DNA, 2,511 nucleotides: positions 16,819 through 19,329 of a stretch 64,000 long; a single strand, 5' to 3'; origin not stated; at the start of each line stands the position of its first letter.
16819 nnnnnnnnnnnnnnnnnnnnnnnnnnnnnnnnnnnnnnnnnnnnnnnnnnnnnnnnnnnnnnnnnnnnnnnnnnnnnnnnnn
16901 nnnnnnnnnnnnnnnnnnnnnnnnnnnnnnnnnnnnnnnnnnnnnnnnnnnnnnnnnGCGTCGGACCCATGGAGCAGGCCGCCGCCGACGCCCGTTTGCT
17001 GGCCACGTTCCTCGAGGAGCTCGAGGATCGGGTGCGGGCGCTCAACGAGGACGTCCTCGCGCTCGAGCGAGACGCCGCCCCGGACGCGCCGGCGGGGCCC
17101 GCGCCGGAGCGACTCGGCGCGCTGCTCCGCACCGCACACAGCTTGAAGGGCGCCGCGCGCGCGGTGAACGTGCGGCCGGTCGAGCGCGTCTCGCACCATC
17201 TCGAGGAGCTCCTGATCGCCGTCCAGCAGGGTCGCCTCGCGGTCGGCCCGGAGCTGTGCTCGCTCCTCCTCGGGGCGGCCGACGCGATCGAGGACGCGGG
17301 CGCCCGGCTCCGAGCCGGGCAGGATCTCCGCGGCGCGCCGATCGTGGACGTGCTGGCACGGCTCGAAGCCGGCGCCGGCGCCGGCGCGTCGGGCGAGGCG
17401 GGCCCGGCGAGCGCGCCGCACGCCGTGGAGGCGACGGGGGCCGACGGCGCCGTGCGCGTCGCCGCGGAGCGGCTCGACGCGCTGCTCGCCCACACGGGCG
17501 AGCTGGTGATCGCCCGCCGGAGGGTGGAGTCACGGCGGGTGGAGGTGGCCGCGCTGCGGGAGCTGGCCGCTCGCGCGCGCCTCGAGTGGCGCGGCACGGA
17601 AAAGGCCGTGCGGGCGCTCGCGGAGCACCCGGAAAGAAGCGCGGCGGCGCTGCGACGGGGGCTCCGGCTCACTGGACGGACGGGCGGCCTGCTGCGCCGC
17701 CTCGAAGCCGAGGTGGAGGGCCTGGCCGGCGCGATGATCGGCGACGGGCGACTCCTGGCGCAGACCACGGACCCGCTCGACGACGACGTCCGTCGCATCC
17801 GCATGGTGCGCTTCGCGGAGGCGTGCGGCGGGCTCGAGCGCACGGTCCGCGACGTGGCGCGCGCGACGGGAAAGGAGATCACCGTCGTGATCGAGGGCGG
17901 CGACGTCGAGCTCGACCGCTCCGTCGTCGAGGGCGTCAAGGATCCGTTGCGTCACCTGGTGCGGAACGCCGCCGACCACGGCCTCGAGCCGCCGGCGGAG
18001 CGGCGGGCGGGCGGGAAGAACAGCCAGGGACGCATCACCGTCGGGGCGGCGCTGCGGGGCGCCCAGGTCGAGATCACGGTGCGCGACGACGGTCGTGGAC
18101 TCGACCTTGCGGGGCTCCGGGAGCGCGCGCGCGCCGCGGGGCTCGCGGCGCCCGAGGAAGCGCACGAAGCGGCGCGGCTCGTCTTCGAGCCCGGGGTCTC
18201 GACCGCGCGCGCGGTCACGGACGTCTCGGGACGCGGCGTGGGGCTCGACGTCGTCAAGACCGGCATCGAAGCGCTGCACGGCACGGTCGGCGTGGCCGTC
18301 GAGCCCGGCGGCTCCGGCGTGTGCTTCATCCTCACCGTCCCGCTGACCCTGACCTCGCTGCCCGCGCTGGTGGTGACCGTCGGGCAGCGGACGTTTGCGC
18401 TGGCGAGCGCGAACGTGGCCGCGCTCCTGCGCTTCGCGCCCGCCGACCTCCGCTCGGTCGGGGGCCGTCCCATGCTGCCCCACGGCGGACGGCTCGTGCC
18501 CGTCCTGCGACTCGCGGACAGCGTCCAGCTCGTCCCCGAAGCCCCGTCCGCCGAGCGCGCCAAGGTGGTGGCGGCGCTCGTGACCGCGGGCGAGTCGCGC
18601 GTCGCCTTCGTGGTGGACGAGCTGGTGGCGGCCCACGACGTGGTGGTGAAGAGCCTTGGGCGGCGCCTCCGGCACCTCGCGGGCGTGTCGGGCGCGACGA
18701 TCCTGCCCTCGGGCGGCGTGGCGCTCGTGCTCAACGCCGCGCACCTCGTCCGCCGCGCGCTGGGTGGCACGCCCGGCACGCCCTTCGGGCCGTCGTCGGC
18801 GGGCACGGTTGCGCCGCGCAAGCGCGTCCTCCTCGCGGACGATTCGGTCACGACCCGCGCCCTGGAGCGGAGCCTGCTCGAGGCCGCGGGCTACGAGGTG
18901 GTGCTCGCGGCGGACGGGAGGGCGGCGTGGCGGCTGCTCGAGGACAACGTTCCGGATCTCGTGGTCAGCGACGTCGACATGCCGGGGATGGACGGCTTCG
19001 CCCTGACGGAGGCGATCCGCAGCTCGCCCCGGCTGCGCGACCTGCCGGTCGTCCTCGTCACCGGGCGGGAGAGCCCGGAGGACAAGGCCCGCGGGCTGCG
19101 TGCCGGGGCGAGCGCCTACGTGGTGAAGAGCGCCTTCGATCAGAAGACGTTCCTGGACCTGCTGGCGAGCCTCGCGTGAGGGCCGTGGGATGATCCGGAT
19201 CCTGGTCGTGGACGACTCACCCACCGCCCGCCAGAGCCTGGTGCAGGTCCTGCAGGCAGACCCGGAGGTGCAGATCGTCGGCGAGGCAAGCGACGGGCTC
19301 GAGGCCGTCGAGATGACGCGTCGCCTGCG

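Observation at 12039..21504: Che-like chemosensory operon with a kinase output and three receiver-fused components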

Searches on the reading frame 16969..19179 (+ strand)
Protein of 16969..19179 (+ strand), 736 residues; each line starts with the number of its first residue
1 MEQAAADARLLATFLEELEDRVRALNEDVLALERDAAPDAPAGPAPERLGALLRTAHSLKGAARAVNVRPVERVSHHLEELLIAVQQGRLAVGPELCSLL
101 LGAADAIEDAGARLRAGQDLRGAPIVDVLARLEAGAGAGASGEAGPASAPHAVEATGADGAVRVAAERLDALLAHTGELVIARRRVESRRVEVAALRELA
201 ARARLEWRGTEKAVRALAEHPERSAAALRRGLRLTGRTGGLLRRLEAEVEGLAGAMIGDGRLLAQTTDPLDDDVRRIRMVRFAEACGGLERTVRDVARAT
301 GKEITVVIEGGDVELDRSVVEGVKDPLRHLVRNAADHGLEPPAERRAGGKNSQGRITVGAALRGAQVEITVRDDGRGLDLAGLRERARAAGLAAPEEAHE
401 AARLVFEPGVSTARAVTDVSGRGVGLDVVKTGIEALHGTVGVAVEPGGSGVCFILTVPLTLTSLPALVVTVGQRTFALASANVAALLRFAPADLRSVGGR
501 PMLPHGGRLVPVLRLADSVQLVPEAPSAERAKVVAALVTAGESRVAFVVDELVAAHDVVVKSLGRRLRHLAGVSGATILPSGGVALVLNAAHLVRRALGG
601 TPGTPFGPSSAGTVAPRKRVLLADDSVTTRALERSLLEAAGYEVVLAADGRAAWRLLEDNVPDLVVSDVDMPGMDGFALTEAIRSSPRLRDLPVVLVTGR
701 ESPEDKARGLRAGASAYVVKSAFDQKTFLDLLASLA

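Call 5: search_protein_families(library=pfam, proteins=[window:16969-19179:+], max_evalue=0.01)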
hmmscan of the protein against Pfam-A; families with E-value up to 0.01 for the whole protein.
window:16969-19179:+ (736 aa): 5 families
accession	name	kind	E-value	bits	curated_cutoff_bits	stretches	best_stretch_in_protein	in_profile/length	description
PF00072.30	Response_reg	-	4.6e-24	85.2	30.2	1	620-722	1-101/111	Response regulator receiver domain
PF01584.24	CheW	-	1.7e-16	60.6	23.5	1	466-596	2-136/138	CheW-like domain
PF02518.31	HATPase_c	-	1.9e-14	54.5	26.4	1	324-460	3-110/111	Histidine kinase-, DNA gyrase B-, and HSP90-like ATPase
PF01627.28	Hpt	-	5.3e-13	49.4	24.6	1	9-109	1-83/84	Hpt domain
PF02895.20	H-kinase_dim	-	1.6e-05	25.7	23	1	162-194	4-36/68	Signal transducing histidine kinase, homodimeric domain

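Call 9: search_protein_families(library=ncbifam, proteins=[window:16969-19179:+], max_evalue=0.00001)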
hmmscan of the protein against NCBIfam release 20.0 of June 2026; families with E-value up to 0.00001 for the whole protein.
window:16969-19179:+ (736 aa): 81 families (the best 25 are shown)
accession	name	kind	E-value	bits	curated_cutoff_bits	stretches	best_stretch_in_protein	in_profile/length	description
NF041336.1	CheA_Halo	equivalog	1.7e-87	294.6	950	2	264-591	338-664/666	chemotaxis protein CheA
NF007835.0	PRK10547.1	equivalog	1.8e-73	248.2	793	1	267-593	330-656/670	chemotaxis protein CheA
NF007135.0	PRK09581.1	equivalog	6e-21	74.8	474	1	619-726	4-111/457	PleD family two-component system response regulator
TIGR02154.1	PhoB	equivalog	7.6e-19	67.9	296.2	1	618-721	3-106/226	phosphate regulon transcriptional regulator PhoB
NF041866.1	EpsW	equivalog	1.1e-18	67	200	1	618-725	6-114/131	exopolysaccharide biosynthesis response regulator EpsW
NF045944.1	ResRegRpaBCyano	equivalog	1.9e-17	63.4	330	1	621-721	1-98/229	response regulator transcription factor RpaB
NF041733.1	resp_reg_CseB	equivalog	8.7e-17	61.3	350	1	619-721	2-101/228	two-component system response regulator CseB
NF008099.0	PRK10841.1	equivalog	1.4e-16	59.4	920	1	619-719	826-924/949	two-component system sensor histidine kinase RcsC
NF008034.0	PRK10766.1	equivalog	5.2e-16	58.8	275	1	618-721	3-103/231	two-component system response regulator TorR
NF007901.0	PRK10610.1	equivalog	2.7e-15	56.6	189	1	619-721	7-110/129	chemotaxis response regulator CheY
NF011874.0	PRK15347.1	equivalog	2.8e-15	55.4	852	1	618-720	691-795/921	two component system sensor kinase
NF008378.0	PRK11173.1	equivalog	4.5e-15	55.6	334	1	619-721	5-104/238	two-component system response regulator ArcA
NF040689.1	MtrAB_MtrA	equivalog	5e-15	55.5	300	1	621-727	2-104/219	MtrAB system response regulator MtrA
TIGR01387.1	cztR_silR_copR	subfamily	1.3e-14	54.4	279.2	1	621-724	3-102/218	heavy metal response regulator transcription factor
NF040534.1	resp_reg_YycF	equivalog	1.8e-14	53.6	340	1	618-721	1-101/231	response regulator YycF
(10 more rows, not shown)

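Call 37: search_dna_similar(query=window:16969-19176:+, collection=plasmids, mode=protein, max_rows=40, max_evalue=1e-20)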
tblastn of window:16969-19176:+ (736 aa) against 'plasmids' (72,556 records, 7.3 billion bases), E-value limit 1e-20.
Records with a match: 578; places in all: 614; records where one place covers at least 80% of the query: 73.
Best place of each record, by identity: <60% 578.
By first word of the organism name: Ralstonia 136; Pseudomonas 134; Sinorhizobium 76; Phaeobacter 59; Leisingera 17; Azospirillum 16; Deinococcus 12; Novosphingobium 7; Shinella 7; Escherichia 7; and 57 more.
By predicted mobility (MOB-suite, as given by PLSDB): non-mobilizable 349; mobilizable 127; conjugative 102.
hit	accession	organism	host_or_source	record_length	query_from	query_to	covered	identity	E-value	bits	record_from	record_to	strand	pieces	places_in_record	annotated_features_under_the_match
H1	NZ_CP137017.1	Sinorhizobium fredii GR64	Phaseolus vulgaris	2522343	52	732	93%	40.7%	5e-91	319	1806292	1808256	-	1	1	record has no annotation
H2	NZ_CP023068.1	Sinorhizobium sojae CCBAU 05684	G.max,nodule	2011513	7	730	98%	38.2%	3e-107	367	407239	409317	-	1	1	record has no annotation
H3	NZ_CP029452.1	Sinorhizobium fredii CCBAU 25509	Glycine soja,cell culture,plant root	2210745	52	732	93%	40.6%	7e-91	319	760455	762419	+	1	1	record has no annotation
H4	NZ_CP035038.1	Sinorhizobium fredii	single cell,soil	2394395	52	732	93%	40.6%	2e-90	318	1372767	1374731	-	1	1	none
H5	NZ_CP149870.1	Sinorhizobium medicae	Melilotus albus,Cell Culture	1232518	52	732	93%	40.3%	1e-93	327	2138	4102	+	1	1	record has no annotation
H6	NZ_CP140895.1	Sinorhizobium medicae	Medicago lupulina,whole organism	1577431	52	732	93%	40.3%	1e-93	327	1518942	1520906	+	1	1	record has no annotation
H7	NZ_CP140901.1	Sinorhizobium medicae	Medicago lupulina,whole organism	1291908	52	732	93%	40.1%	6e-95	331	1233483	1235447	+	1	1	record has no annotation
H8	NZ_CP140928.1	Sinorhizobium medicae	Medicago lupulina,whole organism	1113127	52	732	93%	40.1%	2e-94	329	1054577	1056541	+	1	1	record has no annotation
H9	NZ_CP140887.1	Sinorhizobium medicae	Medicago lupulina,whole organism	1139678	52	732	93%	40.1%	2e-94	329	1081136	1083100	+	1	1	none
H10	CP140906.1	Sinorhizobium medicae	Medicago lupulina,whole organism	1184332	52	732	93%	40.1%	2e-94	329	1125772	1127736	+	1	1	response regulator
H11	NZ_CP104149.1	Sinorhizobium medicae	Trigonella foenum-graecum,cell culture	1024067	52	732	93%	40.1%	2e-94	329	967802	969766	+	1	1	record has no annotation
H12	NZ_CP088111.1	Sinorhizobium medicae WSM1115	cell culture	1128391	52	732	93%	40.1%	2e-94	329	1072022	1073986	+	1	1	record has no annotation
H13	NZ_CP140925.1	Sinorhizobium medicae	Medicago lupulina,whole organism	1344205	52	732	93%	40.1%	4e-94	328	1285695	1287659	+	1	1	record has no annotation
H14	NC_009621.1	Sinorhizobium medicae WSM419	-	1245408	52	732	93%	40.0%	6e-94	328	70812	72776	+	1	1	record has no annotation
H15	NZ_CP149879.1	Sinorhizobium medicae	Medicago sativa,Cell Culture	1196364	52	732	93%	40.0%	3e-93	326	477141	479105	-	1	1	record has no annotation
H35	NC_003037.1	Sinorhizobium meliloti 1021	-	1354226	52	732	93%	39.3%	2e-92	323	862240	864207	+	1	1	none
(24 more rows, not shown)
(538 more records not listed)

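Call 38: get_annotated_region(hit=H35, flank=8000)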
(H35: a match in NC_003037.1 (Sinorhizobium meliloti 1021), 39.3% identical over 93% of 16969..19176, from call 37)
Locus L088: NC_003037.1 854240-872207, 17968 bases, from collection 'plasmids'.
description: Sinorhizobium meliloti 1021 plasmid pSymA, complete sequence
organism: Sinorhizobium meliloti 1021 (NCBI taxid 266834)
taxonomy: Bacteria; Pseudomonadota; Alphaproteobacteria; Hyphomicrobiales; Rhizobiaceae; Sinorhizobium; Sinorhizobium meliloti; Sinorhizobium meliloti 1021
host: -; source: -; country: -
typing (MOB-suite, as given by PLSDB): conjugative; relaxase MOBQ; mating-pair formation MPF_T
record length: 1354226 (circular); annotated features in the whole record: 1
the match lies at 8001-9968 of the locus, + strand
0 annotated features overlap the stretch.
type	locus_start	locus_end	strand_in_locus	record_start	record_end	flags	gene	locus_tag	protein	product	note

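Call 45: search_dna_similar(query=window:16969-19176:+, collection=plasmids, mode=protein, max_rows=45, max_evalue=1e-20, rows=spread)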
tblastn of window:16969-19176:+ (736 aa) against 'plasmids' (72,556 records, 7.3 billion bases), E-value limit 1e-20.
Records with a match: 578; places in all: 614; records where one place covers at least 80% of the query: 73.
Best place of each record, by identity: <60% 578.
By first word of the organism name: Ralstonia 136; Pseudomonas 134; Sinorhizobium 76; Phaeobacter 59; Leisingera 17; Azospirillum 16; Deinococcus 12; Novosphingobium 7; Shinella 7; Escherichia 7; and 57 more.
By predicted mobility (MOB-suite, as given by PLSDB): non-mobilizable 349; mobilizable 127; conjugative 102.
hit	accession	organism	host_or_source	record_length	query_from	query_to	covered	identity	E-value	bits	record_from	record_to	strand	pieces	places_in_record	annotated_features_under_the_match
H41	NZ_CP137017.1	Sinorhizobium fredii GR64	Phaseolus vulgaris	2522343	52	732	93%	40.7%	5e-91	319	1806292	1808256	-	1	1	record has no annotation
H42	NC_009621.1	Sinorhizobium medicae WSM419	-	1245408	52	732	93%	40.0%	6e-94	328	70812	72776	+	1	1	record has no annotation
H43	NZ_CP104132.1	Sinorhizobium sp. K101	Phaseolus vulgaris,cell ...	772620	52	732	93%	39.5%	5e-95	331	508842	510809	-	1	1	response regulator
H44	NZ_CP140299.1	Sinorhizobium kummerowiae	Kummerowia stipulacea,Pure culture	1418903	52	732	93%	39.3%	6e-92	322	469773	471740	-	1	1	none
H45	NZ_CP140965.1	Sinorhizobium medicae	Medicago lupulina,whole organism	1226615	60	732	91%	39.6%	2e-88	311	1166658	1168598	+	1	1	record has no annotation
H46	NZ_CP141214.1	Sinorhizobium meliloti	alfalfa,Isolate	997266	47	732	93%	38.3%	5e-99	343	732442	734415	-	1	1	response regulator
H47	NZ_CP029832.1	Azospirillum ramasamyi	single cell,Cow dung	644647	270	729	63%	37.7%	2e-70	258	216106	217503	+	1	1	response regulator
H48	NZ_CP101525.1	Burkholderia arboris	mixed culture,soil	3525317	270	735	63%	35.5%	1e-57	221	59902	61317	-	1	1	none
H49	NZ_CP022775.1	Ralstonia solanacearum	Solanum tuberosum,single cell,Potato ...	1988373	270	735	63%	35.0%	8e-56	215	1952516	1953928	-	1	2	none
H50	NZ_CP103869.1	Novosphingobium humi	pure culture,soil biofilm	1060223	277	735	62%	34.1%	2e-62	234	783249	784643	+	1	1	none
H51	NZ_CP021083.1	Deinococcus ficus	Ficus religiosa L.,cell ...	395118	260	720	63%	32.6%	3e-30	136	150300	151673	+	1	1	Hpt domain-containing protein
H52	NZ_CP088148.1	Mesorhizobium ciceri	Cicer arietinum L.,cell culture,radical ...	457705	270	729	63%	31.5%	3e-53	207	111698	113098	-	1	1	hybrid sensor histidine kinase/response regulator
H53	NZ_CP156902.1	Pseudomonas kurunegalensis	Homo sapiens,stool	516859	254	720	63%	30.4%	5e-48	191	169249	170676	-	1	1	response regulator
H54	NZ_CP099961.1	Pseudomonas aeruginosa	Homo sapiens,sputum,sputum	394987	254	720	63%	30.4%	7e-48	191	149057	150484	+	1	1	response regulator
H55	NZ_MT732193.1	Pseudomonas aeruginosa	-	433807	254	720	63%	30.4%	7e-48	191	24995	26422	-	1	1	response regulator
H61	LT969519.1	Pseudomonas aeruginosa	-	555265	254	720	63%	30.4%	1e-47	190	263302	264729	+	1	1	frzE: Gliding motility regulatory protein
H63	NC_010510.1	Methylobacterium radiotolerans JCM 2831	-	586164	270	594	44%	40.2%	4e-41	170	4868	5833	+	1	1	chemotaxis protein CheA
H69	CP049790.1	Ralstonia solanacearum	whole organism,isolated from the ...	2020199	277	595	43%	37.5%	6e-40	166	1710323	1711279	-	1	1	cheA: chemotaxis protein CheA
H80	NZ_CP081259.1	Phaeobacter inhibens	-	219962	289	594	42%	33.2%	1e-32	143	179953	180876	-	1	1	chemotaxis protein CheA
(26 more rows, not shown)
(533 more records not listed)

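Call 46: get_annotated_region(hit=H47, flank=9000)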
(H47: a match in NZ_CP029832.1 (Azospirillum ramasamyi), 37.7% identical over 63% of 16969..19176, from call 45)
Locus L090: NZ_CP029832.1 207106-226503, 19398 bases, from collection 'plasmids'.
description: Azospirillum ramasamyi strain M2T2B2 plasmid unnamed2, complete sequence
organism: Azospirillum ramasamyi (NCBI taxid 682998)
taxonomy: Bacteria; Pseudomonadota; Alphaproteobacteria; Rhodospirillales; Azospirillaceae; Azospirillum; Azospirillum ramasamyi
host: -; source: single cell,Cow dung; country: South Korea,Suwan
typing (MOB-suite, as given by PLSDB): non-mobilizable
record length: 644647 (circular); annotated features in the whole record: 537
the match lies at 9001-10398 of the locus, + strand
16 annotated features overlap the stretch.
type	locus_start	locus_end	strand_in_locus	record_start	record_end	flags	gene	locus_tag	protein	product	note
CDS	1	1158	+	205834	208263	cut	-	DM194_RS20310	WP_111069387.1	PAS domain-containing sensor histidine kinase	-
CDS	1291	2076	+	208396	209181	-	-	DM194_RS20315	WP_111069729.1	nucleotidyltransferase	-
CDS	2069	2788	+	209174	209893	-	-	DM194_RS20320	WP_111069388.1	metallophosphoesterase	-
CDS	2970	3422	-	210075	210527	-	-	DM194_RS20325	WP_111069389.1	MaoC family dehydratase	-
CDS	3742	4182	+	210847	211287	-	-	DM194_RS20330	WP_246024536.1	chemotaxis protein CheW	GO:0006935 - chemotaxis [Evidence IEA]; GO:0007165 - signal transduction [Evidence IEA]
CDS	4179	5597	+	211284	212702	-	-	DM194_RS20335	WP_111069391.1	protein-glutamate O-methyltransferase CheR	GO:0032259 - methylation [Evidence IEA]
CDS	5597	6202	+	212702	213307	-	-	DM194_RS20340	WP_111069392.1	chemotaxis protein CheW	-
CDS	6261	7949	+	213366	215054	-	-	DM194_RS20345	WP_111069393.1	methyl-accepting chemotaxis protein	-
CDS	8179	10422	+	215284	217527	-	-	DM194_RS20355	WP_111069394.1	response regulator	GO:0000160 - phosphorelay signal transduction system [Evidence IEA]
CDS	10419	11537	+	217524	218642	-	cheB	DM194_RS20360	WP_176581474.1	chemotaxis-specific protein-glutamate methyltransferase CheB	GO:0006935 - chemotaxis [Evidence IEA]; GO:0000160 - phosphorelay signal transduction system [Evidence IEA]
CDS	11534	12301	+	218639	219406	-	-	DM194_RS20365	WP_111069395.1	response regulator transcription factor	GO:0000160 - phosphorelay signal transduction system [Evidence IEA]; GO:0006355 - regulation of DNA-templated ...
CDS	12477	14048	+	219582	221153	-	-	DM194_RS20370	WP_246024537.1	hybrid sensor histidine kinase/response regulator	GO:0000160 - phosphorelay signal transduction system [Evidence IEA]; GO:0007165 - signal transduction [Evidence IEA]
CDS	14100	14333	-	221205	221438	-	-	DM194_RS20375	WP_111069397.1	nucleotidyltransferase domain-containing protein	-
CDS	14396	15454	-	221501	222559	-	-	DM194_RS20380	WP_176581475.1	osmoprotectant NAGGN system M42 family peptidase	-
CDS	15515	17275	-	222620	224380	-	ngg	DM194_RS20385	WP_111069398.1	N-acetylglutaminylglutamine synthetase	-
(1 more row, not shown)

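Call 47: get_annotated_region(hit=H48, flank=9000)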
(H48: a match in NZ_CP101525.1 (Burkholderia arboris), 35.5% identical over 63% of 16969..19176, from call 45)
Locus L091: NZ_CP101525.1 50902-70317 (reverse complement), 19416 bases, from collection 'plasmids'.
description: Burkholderia arboris strain MEC_B345 plasmid pla_1, complete sequence
organism: Burkholderia arboris (NCBI taxid 488730)
taxonomy: Bacteria; Pseudomonadota; Betaproteobacteria; Burkholderiales; Burkholderiaceae; Burkholderia; Burkholderia arboris
host: -; source: mixed culture,soil; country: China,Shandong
typing (MOB-suite, as given by PLSDB): non-mobilizable
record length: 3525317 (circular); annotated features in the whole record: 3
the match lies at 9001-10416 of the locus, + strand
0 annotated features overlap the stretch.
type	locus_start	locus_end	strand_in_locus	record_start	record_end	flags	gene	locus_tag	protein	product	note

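Call 48: get_annotated_region(hit=H69, flank=6000)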
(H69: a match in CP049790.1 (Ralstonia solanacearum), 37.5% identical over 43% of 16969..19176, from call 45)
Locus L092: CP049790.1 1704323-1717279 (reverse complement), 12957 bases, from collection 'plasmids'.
description: Ralstonia solanacearum strain 202 plasmid unnamed, complete sequence
organism: Ralstonia solanacearum (NCBI taxid 305)
taxonomy: Bacteria; Pseudomonadota; Betaproteobacteria; Burkholderiales; Burkholderiaceae; Ralstonia; Ralstonia solanacearum
host: -; source: whole organism,isolated from the tobacco substrate; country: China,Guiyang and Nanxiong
typing (MOB-suite, as given by PLSDB): mobilizable; relaxase MOBP
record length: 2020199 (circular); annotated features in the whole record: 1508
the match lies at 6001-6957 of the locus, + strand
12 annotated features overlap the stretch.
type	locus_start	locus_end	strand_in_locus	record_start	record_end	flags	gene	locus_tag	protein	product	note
CDS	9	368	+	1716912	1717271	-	-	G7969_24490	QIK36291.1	hypothetical protein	-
CDS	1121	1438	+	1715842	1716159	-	flhD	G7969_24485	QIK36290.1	flagellar transcriptional regulator FlhD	-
CDS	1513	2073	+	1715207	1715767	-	flhC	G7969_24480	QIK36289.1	flagellar transcriptional regulator FlhC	-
CDS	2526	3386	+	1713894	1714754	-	motA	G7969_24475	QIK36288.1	flagellar motor stator protein MotA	-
CDS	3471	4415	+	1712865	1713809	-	motB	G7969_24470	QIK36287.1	flagellar motor protein MotB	-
CDS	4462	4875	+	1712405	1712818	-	-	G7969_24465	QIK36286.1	response regulator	-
CDS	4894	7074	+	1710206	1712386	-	cheA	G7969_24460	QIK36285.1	chemotaxis protein CheA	-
CDS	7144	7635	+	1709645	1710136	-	-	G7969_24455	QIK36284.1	chemotaxis protein CheW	-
CDS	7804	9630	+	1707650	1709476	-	-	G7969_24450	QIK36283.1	HAMP domain-containing protein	-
CDS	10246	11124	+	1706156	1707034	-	-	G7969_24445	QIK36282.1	chemotaxis protein CheR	-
CDS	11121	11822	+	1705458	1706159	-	cheD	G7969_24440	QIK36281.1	chemoreceptor glutamine deamidase CheD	-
CDS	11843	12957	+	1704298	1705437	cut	-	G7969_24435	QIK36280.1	chemotaxis response regulator protein-glutamate methylesterase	-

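Call 49: get_annotated_region(hit=H61, flank=9000)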
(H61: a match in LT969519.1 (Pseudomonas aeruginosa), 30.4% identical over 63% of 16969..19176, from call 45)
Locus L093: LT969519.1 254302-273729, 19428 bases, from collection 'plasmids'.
description: Pseudomonas aeruginosa isolate RW109 genome assembly, plasmid: RW109 plasmid 1
organism: Pseudomonas aeruginosa (NCBI taxid 287)
taxonomy: Bacteria; Pseudomonadota; Gammaproteobacteria; Pseudomonadales; Pseudomonadaceae; Pseudomonas; Pseudomonas aeruginosa
host: -; source: -; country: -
typing (MOB-suite, as given by PLSDB): non-mobilizable; replicon rep_cluster_1115
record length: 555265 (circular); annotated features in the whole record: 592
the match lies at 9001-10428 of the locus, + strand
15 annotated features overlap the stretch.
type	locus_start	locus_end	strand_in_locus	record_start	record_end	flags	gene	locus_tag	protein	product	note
CDS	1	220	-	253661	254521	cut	parB_1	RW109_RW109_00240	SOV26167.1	putative chromosome-partitioning protein ParB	-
CDS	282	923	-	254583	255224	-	-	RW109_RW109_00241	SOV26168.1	hypothetical protein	-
CDS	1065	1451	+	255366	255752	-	yycF_1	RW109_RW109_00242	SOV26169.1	Transcriptional regulatory protein YycF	-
CDS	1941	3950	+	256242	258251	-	-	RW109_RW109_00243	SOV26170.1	Methyl-accepting chemotaxis protein (MCP) signali ng domain protein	-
CDS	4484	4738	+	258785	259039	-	-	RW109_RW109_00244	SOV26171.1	CheR methyltransferase, SAM binding domain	-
CDS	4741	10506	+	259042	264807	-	frzE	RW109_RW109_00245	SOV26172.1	Gliding motility regulatory protein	-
CDS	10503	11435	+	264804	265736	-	cheB3_1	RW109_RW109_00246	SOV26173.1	Chemotaxis response regulator protein-glutamate m ethylesterase of group 3 operon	-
CDS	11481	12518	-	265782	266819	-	-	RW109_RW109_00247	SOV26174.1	recombinase A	-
CDS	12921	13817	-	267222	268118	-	-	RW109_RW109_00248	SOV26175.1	TraU protein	-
CDS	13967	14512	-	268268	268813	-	-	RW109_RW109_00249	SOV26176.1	hypothetical protein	-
CDS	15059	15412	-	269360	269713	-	-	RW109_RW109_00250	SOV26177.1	hypothetical protein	-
CDS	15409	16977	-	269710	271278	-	rpoD_1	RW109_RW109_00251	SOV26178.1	RNA polymerase sigma factor RpoD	-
CDS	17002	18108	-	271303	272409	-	dnaN_1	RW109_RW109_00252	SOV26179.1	DNA polymerase III subunit beta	-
CDS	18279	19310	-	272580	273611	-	-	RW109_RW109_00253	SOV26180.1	hypothetical protein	-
CDS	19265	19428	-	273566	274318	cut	-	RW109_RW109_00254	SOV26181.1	hypothetical protein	-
